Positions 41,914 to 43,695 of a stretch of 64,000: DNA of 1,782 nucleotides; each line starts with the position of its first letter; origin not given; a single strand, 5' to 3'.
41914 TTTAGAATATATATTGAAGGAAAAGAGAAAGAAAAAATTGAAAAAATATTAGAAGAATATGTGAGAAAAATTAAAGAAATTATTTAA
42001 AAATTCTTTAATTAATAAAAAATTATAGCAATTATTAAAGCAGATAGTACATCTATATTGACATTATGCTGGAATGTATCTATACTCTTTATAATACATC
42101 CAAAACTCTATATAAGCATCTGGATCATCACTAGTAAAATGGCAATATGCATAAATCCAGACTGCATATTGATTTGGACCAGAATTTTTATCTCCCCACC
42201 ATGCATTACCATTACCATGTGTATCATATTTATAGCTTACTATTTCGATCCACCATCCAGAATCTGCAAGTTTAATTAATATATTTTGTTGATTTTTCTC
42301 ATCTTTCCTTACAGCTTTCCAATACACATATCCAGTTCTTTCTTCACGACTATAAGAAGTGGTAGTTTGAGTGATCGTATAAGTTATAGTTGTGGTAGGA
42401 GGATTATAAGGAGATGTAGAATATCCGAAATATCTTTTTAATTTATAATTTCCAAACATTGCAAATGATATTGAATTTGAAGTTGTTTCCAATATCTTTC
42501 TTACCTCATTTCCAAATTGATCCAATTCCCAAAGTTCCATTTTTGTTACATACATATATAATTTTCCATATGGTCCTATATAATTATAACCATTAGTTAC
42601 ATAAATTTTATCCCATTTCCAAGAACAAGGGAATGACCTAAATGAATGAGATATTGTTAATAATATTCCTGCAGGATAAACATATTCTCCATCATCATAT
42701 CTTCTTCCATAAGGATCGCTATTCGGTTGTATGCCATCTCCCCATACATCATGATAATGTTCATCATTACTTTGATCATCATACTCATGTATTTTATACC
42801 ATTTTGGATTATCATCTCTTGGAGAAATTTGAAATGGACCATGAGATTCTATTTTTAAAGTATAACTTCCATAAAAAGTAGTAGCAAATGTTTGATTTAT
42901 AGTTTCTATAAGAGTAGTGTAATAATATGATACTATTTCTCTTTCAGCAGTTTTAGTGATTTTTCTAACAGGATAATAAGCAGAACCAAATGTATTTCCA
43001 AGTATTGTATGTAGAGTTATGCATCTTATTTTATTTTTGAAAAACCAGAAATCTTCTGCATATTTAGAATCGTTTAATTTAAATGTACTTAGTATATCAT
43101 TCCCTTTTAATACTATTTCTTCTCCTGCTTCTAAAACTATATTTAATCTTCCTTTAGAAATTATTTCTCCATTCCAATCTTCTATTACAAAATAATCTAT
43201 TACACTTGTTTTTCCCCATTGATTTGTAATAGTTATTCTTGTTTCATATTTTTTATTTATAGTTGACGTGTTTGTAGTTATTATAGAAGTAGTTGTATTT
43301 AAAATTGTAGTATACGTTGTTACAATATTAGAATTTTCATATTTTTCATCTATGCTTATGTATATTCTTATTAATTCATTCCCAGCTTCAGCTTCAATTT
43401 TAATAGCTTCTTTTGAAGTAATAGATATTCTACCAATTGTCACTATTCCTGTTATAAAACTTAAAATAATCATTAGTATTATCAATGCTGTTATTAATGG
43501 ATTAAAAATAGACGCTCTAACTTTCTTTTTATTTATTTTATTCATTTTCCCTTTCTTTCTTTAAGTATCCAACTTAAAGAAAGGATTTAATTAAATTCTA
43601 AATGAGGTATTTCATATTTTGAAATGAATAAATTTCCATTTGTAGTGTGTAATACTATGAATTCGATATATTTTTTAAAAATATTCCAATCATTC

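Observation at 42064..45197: Four-gene operon of paralogous pilin-like proteins, no assembly ATPase or platform, one subunit with a large unknown Trp/Tyr/Asp-rich domain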

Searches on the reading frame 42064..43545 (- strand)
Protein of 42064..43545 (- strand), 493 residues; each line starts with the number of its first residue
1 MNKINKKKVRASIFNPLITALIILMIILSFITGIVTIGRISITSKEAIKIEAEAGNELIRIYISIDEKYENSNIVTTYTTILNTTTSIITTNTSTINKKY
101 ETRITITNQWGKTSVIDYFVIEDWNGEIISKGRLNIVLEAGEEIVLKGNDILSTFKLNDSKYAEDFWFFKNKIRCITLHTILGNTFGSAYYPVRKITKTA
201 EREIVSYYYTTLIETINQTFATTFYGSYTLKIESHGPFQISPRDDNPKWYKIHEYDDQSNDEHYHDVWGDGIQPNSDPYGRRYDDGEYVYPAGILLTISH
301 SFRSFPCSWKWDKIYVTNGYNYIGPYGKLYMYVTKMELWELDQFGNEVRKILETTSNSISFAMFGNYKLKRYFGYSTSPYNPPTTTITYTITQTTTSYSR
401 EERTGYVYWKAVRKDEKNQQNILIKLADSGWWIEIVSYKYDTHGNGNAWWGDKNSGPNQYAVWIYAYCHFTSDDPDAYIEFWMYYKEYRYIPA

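Call 3: search_protein_families(library=pfam, proteins=[window:42064-43545:-], max_evalue=1)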
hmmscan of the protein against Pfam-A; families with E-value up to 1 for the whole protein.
window:42064-43545:- (493 aa): 1 family
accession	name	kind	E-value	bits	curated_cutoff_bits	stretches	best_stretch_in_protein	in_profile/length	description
PF17790.7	MG1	-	0.27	11.9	23.6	0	42-99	14-71/101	Macroglobulin domain MG1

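Call 4: search_protein_families(library=ncbifam, proteins=[window:42064-43545:-], max_evalue=1)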
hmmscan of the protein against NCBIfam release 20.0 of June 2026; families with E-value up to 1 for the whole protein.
window:42064-43545:- (493 aa): 1 family
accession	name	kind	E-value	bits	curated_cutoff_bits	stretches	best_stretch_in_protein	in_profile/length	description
NF006859.0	PRK09358.3-6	equivalog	0.015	14.5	549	1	87-159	103-175/299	adenosine deaminase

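Call 5: find_encoding_contigs(protein=window:42064-43545:-, flank=10000, max_places=6)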
Protein window:42064-43545:- (493 aa): 7 contigs read that carry it; 4 places shown.
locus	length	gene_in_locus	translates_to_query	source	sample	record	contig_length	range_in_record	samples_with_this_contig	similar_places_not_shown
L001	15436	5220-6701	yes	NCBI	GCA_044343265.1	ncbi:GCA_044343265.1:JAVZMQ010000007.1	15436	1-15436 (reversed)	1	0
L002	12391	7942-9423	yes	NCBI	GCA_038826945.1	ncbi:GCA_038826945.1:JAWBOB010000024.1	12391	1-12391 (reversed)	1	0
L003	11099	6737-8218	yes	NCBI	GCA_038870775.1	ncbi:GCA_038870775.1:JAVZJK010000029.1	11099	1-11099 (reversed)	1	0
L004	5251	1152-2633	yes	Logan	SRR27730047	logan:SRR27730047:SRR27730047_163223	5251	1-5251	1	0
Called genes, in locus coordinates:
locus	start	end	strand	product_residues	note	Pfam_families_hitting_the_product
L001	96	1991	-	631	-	PF17297:PEPCK_N, PF01293:PEPCK_ATP (weak), PF00821:PEPCK_GTP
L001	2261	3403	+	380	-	PF01555:N6_N4_Mtase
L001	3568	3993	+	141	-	-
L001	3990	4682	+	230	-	-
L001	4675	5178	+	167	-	-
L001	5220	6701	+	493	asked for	-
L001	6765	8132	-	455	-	PF02878:PGM_PMM_I, PF02879:PGM_PMM_II, PF02880:PGM_PMM_III, PF00408:PGM_PMM_IV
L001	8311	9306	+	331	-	-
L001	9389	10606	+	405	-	PF26686:DUF8575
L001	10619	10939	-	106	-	PF01381:HTH_3 (weak), PF09048:Cro (faint)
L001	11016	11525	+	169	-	PF02926:THUMP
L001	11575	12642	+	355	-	PF01547:SBP_bac_1, PF13531:SBP_bac_11, PF13416:SBP_bac_8, PF13343:SBP_bac_6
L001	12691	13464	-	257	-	PF00528:BPD_transp_1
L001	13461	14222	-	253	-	PF00528:BPD_transp_1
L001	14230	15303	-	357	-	PF00005:ABC_tran, PF13304:AAA_21, PF08402:TOBE_2 (faint)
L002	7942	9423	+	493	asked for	-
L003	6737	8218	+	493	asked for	-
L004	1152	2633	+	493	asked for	-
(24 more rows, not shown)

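Call 11: find_homologous_proteins(query=window:42064-43545:-, max_evalue=0.001)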
Query window:42064-43545:- (493 aa): 16 proteins with E <= 0.001 among 6276 candidates.
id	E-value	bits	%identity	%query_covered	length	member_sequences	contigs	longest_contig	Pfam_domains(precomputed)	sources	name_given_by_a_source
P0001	0.0e+0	1137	100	100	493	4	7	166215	-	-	-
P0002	1.4e-256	870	76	100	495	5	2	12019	-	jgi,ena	-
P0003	2.9e-256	869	76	100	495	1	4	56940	-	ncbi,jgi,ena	-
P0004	1.6e-209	715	68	100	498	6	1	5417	-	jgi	jgi:hypothetical protein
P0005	6.0e-180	617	72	75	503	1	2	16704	-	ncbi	ncbi:MAG: hypothetical protein QW272_09100 [Candidatus Methanomethylicaceae archaeon]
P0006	8.1e-150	518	59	84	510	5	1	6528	-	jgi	jgi:hypothetical protein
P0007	2.3e-116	408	56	72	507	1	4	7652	-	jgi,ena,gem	-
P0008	7.1e-87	310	50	66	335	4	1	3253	-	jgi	-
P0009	1.1e-79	287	46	75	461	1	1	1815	-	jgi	jgi:hypothetical protein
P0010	3.3e-79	285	44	75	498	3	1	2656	-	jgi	-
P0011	6.0e-71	258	41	75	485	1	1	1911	-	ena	-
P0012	1.6e-70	256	42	75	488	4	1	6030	-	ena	-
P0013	2.5e-69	253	43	76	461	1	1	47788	-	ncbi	ncbi:MAG: hypothetical protein QW272_05145 [Candidatus Methanomethylicaceae archaeon]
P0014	1.4e-64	237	43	75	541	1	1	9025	-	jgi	-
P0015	1.0e-63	234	41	72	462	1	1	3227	-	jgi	jgi:hypothetical protein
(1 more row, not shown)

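Call 23: find_encoding_contigs(protein=P0013, flank=10000, max_places=2)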
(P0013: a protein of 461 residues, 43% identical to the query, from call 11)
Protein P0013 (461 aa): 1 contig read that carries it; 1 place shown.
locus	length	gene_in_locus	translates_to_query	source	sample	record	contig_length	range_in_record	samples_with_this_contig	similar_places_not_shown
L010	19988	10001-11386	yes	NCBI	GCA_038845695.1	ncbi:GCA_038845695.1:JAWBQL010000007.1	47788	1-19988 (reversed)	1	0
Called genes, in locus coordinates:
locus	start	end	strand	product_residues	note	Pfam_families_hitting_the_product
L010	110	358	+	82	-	-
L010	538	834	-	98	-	-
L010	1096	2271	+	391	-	PF05621:TniB, PF13191:AAA_16, PF13401:AAA_22, PF22703:Cdc6_lid, PF09079:WHD_Cdc6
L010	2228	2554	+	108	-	PF01022:HTH_5 (weak)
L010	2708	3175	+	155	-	-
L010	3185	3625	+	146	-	-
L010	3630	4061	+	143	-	-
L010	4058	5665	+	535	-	-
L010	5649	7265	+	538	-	-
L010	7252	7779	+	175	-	-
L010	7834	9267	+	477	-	-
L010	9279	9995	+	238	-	-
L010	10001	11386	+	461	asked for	-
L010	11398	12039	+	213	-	-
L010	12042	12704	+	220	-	-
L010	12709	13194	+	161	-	PF07282:Cas12f1-like_TNB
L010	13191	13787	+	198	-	-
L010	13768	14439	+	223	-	PF04307:YdjM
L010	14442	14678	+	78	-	-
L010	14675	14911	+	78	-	-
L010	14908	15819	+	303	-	PF06745:ATPase, PF08423:Rad51, PF13481:AAA_25 (weak)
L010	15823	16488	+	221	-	-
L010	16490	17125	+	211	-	-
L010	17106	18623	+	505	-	PF02195:ParB_N, PF04545:Sigma70_r4 (weak), PF01381:HTH_3 (faint)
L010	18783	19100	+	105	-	-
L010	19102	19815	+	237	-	-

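Call 28: predict_structure(alignment_id=A1)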
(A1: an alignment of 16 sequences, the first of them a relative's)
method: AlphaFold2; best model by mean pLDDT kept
length: 493 residues; sequences in the alignment: 16
mean_pLDDT: 64.6   pTM: 0.35
mean pLDDT of the five models: 64.6, 64.0, 63.4, 60.1, 58.5
residues with pLDDT >= 90: 26; 70-90: 198; 50-70: 166; < 50: 103
segments of 3 or more residues with pLDDT < 50: 1-14, 36-57, 165-171, 189-225, 304-308, 382-396
pLDDT, mean of each block of 10 residues (from residue 1): 36 57 74 51 36 46 58 62 64 55 68 69 65 74 74 66 51 62 53 25 23 24 51 82 73 66 72 65 77 71 51 61 66 84 71 83 80 75 35 48 91 87 85 88 86 66 87 86 89 63
secondary structure, 60 per line:
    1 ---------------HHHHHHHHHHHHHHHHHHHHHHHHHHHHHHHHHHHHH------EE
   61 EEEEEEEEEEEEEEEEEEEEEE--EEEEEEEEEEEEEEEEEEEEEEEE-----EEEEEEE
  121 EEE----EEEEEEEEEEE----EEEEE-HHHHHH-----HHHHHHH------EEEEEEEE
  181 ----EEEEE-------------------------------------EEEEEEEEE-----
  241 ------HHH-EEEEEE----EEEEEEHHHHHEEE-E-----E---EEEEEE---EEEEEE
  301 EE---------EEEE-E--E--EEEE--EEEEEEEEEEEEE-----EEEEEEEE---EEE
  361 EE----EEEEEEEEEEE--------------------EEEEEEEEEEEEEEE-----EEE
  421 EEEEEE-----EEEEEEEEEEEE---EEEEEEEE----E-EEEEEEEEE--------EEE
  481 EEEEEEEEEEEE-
elements in order: H16-52 E59-82 E85-108 E114-123 E128-138 E143-147 H149-154 H160-166 E173-180 E185-189 E227-235 E251-256 E261-266 H267-271 E272-274 E286-291 E295-302 E312-315 E323-326 E329-341 E347-354 E358-362 E367-377 E398-412 E418-426 E432-443 E447-454 E461-469 E478-492

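Call 30: search_protein_representatives(alignment_id=A1)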
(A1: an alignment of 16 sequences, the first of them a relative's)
Query: 16 sequences, 490 profile positions. Proteins with E-value up to 0.001 (for the whole library): 31; up to 1e-10: 18; up to 1e-30: 13. The best 31 are listed.
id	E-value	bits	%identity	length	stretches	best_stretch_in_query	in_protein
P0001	1.8e-224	762.7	-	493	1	1-489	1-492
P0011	5.5e-196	668.7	-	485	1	1-487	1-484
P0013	1.5e-176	604.7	-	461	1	6-488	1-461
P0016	2.7e-123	429.0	-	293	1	1-316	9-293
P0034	1.3e-90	321.3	-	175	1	1-163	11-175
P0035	5.8e-86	305.9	-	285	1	1-290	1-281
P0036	2.5e-84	300.4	-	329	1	180-487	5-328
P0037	4.4e-81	289.8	-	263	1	228-489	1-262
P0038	5.1e-71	256.6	-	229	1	144-341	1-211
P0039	6.5e-70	252.9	-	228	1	262-487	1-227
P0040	2.5e-43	165.3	-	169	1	319-487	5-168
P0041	5.1e-35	137.8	-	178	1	318-484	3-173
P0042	7.3e-31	124.1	-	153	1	344-490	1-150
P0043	6.6e-27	111.1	-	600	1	9-227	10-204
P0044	4.5e-26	108.3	-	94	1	328-413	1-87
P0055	1.7e-05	40.5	-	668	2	102-223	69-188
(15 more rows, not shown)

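Call 32: fold_search(model_id=the predicted structure, library=pdb)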
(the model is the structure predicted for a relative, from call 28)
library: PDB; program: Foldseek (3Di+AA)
matches with E <= 10: 757; with E <= 0.001: 3
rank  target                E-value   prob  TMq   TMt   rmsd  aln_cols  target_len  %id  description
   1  6okt_H                3.3e-05  0.80  0.11  0.11  25.1       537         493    9  CDTb Double Heptamer Long Form Mask 1 Modeled from Cryo-EM Map Reconstructed using C7 Symmetry (released 2019-10-30)
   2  6o2m_A                1.3e-04  0.77  0.13  0.11  24.3       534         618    9  CDTb Double Heptamer Long Form Modeled from Cryo-EM Map Reconstructed using C7 Symmetry (released 2019-10-30)
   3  6o2n_A                6.5e-04  0.28  0.10  0.08  34.3       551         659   10  CDTb Double Heptamer Short Form Modeled from Cryo-EM Map Reconstructed using C7 Symmetry (released 2019-10-30)
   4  6o2n_Z                1.1e-03  0.33  0.11  0.09  30.4       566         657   10  CDTb Double Heptamer Short Form Modeled from Cryo-EM Map Reconstructed using C7 Symmetry (released 2019-10-30)
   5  7vnn_A                1.9e-03  0.21  0.10  0.08  26.4       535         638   10  Complex structure of Clostridioides difficile enzymatic component (CDTa) and binding component (CDTb) pore with long s (released 2022-10-26)
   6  7vnj_A                2.9e-03  0.28  0.11  0.11  24.7       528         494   11  Complex structure of Clostridioides difficile enzymatic component (CDTa) and binding component (CDTb) pore with short  (released 2022-10-26)
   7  7vnj_D                3.6e-03  0.23  0.11  0.11  24.5       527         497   11  Complex structure of Clostridioides difficile enzymatic component (CDTa) and binding component (CDTb) pore with short  (released 2022-10-26)
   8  8yrm_A                7.9e-03  0.20  0.10  0.10  27.5       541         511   10  Iota toxin Ib pore serine-clamp mutant (released 2025-03-26)
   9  8fk7_A                1.0e-02  1.00  0.14  0.44  18.2       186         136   10  Structure of the Pyrobaculum calidifontis flagellar-like archaeal type IV pilus (released 2023-06-28)
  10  9jsk_G                1.1e-02  0.18  0.12  0.11  28.9       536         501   11  Clostridium perfringens iota toxin pore Ib in prepore IV state (released 2025-05-14)
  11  6fwv_A                1.4e-02  0.13  0.09  0.09  33.4       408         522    9  The Bacillus anthracis TIE protein (released 2018-08-08)
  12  1jv2_A                1.4e-02  0.12  0.11  0.06  29.8       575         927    8  CRYSTAL STRUCTURE OF THE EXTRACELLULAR SEGMENT OF INTEGRIN ALPHAVBETA3 (released 2001-10-17)
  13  1evu_A                1.5e-02  0.28  0.10  0.07  20.0       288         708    9  HUMAN FACTOR XIII WITH CALCIUM BOUND IN THE ION SITE (released 2000-05-10)
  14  7q1y_A                1.6e-02  0.12  0.11  0.05  31.2       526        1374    7  X-ray structure of human A2ML1 (released 2022-04-20)
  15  6o2n_C                1.6e-02  0.10  0.10  0.08  30.6       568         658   10  CDTb Double Heptamer Short Form Modeled from Cryo-EM Map Reconstructed using C7 Symmetry (released 2019-10-30)
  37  3bga_B                5.5e-02  0.11  0.13  0.07  26.0       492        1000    9  Crystal structure of beta-galactosidase from Bacteroides thetaiotaomicron VPI-5482 (released 2007-12-11)
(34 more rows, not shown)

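Call 33: find_related_loci(query=A1, collection=genome_contigs, flank=10000)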
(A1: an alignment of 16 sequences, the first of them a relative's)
Query A1 (493 aa) in genome_contigs; peptide patterns used: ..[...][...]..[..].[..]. (x = any residue, [..] = any of these).
10 stretches matched a pattern; 3 encode a relative of the query (tblastn E <= 1e-3); 3 distinct loci.
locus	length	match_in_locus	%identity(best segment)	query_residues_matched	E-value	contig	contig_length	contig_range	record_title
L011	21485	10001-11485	76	1-493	0e+0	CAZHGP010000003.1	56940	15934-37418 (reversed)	MAG TPA_asm: uncultured Nitrososphaeria archaeon isolate SRP104967_co1_8 genome assembly, contig: NODE_144_length_56940_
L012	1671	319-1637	66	2-235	9e-75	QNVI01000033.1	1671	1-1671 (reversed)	MAG: Candidatus Methanomethylicota archaeon isolate WYZ-LMO11 Verstraetearchaeota_archaeon_WYZ-LMO11_contig-33, whole ge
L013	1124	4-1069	56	146-492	3e-67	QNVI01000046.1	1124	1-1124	MAG: Candidatus Methanomethylicota archaeon isolate WYZ-LMO11 Verstraetearchaeota_archaeon_WYZ-LMO11_contig-46, whole ge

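Call 36: search_protein_families(library=pfam, proteins=[L010:2699-3175:+, L010:3176-3625:+, L010:3630-4061:+, L010:4058-5665:+, L010:5649-7265:+, L010:7252-7779:+, L010:7834-9267:+, L010:9279-9995:+, L010:11386-12039:+, L010:12042-12704:+], max_evalue=0.1)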
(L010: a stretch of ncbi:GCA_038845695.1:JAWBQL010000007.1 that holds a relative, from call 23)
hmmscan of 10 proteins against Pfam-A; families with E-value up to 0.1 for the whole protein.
L010:2699-3175:+ (158 aa): 0 families

L010:3176-3625:+ (149 aa): 2 families
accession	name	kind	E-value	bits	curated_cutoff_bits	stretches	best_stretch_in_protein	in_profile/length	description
PF11915.13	DUF3433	-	0.072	13.8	27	0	23-99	5-80/91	Protein of unknown function (DUF3433)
PF11381.13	DUF3185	-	0.085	13.3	25.3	0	30-54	4-28/59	Protein of unknown function (DUF3185)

L010:3630-4061:+ (143 aa): 2 families
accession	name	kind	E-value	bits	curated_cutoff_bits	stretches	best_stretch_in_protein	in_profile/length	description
PF09624.15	DUF2393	-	0.0085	16.5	26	1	2-107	4-111/146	Protein of unknown function (DUF2393)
PF18300.7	DUF5604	-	0.033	14.6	25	1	57-76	17-36/58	Domain of unknown function (DUF5604)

L010:4058-5665:+ (535 aa): 0 families

L010:5649-7265:+ (538 aa): 0 families

L010:7252-7779:+ (175 aa): 0 families

L010:7834-9267:+ (477 aa): 0 families

L010:9279-9995:+ (238 aa): 0 families

L010:11386-12039:+ (217 aa): 0 families

L010:12042-12704:+ (220 aa): 0 families

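Call 38: search_solved_structures(query=L010:2699-3175:+, max_evalue=10)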
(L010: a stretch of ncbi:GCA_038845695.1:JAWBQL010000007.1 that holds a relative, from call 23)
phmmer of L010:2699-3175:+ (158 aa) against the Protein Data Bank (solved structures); distinct sequences matched with E-value up to 10: 2.
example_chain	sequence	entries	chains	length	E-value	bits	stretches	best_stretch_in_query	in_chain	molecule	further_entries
8fk7_A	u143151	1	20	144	0.0084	19.3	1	8-138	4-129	Flagellin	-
8q30_A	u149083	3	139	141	0.18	15.1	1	15-86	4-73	DUF4352 domain-containing protein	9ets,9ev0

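Call 39: search_solved_structures(query=L010:3176-3625:+, max_evalue=10)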
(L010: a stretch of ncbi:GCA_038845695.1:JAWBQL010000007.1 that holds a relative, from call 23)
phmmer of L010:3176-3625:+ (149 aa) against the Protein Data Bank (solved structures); distinct sequences matched with E-value up to 10: 8.
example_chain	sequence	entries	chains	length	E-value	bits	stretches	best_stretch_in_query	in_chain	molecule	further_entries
9myg_A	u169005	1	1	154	0.057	16.7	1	16-101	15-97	Archaeal Type IV pilin N-terminal domain-containing protein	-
4mg4_A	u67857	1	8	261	0.28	14.5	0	66-110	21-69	Phosphonomutase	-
6w8u_A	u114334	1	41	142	0.28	14.5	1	24-109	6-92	pilin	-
8tib_A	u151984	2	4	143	0.38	14.1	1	19-115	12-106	DUF973 family protein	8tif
8h8d_A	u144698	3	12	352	0.71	13.2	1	7-47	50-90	Proton-activated chloride channel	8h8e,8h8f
8fj5_A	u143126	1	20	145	0.72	13.2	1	11-131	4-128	Pilin_N domain-containing protein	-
7e5n_A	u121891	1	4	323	1.2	12.4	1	9-43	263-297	Tumor-associated calcium signal transducer 2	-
8gi2_A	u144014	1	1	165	1.5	12.1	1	17-88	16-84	Natrinema pilin, PilA2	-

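Call 40: find_encoding_contigs(protein=P0043, flank=10000, max_places=2)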
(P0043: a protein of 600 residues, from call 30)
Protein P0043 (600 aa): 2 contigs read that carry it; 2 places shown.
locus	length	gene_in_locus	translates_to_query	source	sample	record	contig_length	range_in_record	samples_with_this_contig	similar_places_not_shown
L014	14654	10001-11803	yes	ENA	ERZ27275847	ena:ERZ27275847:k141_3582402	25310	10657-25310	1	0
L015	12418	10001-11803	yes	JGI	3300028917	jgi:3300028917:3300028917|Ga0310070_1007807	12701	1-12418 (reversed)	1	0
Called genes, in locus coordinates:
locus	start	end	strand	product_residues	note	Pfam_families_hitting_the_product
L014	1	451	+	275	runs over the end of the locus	-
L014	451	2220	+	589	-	-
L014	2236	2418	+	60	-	-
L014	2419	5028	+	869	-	PF01935:DUF87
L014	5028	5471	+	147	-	-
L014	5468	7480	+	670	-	PF01935:DUF87, PF10412:TrwB_AAD_bind (faint), PF12846:AAA_10 (faint), PF13401:AAA_22 (faint)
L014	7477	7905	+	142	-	-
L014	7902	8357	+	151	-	-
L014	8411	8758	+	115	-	-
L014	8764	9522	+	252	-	-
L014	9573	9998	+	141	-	-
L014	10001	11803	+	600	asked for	-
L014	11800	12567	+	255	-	-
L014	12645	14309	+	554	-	PF00437:T2SSE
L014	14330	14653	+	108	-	?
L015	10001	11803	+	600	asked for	-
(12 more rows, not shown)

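Call 41: find_encoding_contigs(protein=P0055, flank=10000, max_places=2)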
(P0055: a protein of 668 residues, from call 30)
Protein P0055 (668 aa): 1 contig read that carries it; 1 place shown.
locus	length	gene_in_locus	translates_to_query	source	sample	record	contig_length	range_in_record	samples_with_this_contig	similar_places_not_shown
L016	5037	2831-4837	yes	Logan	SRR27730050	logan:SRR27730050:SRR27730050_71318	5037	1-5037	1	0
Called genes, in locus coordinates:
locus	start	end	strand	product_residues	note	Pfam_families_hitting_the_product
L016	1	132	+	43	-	?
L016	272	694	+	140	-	-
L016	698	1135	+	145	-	-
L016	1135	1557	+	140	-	-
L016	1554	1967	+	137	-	-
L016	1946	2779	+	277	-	-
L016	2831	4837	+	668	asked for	-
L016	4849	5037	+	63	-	?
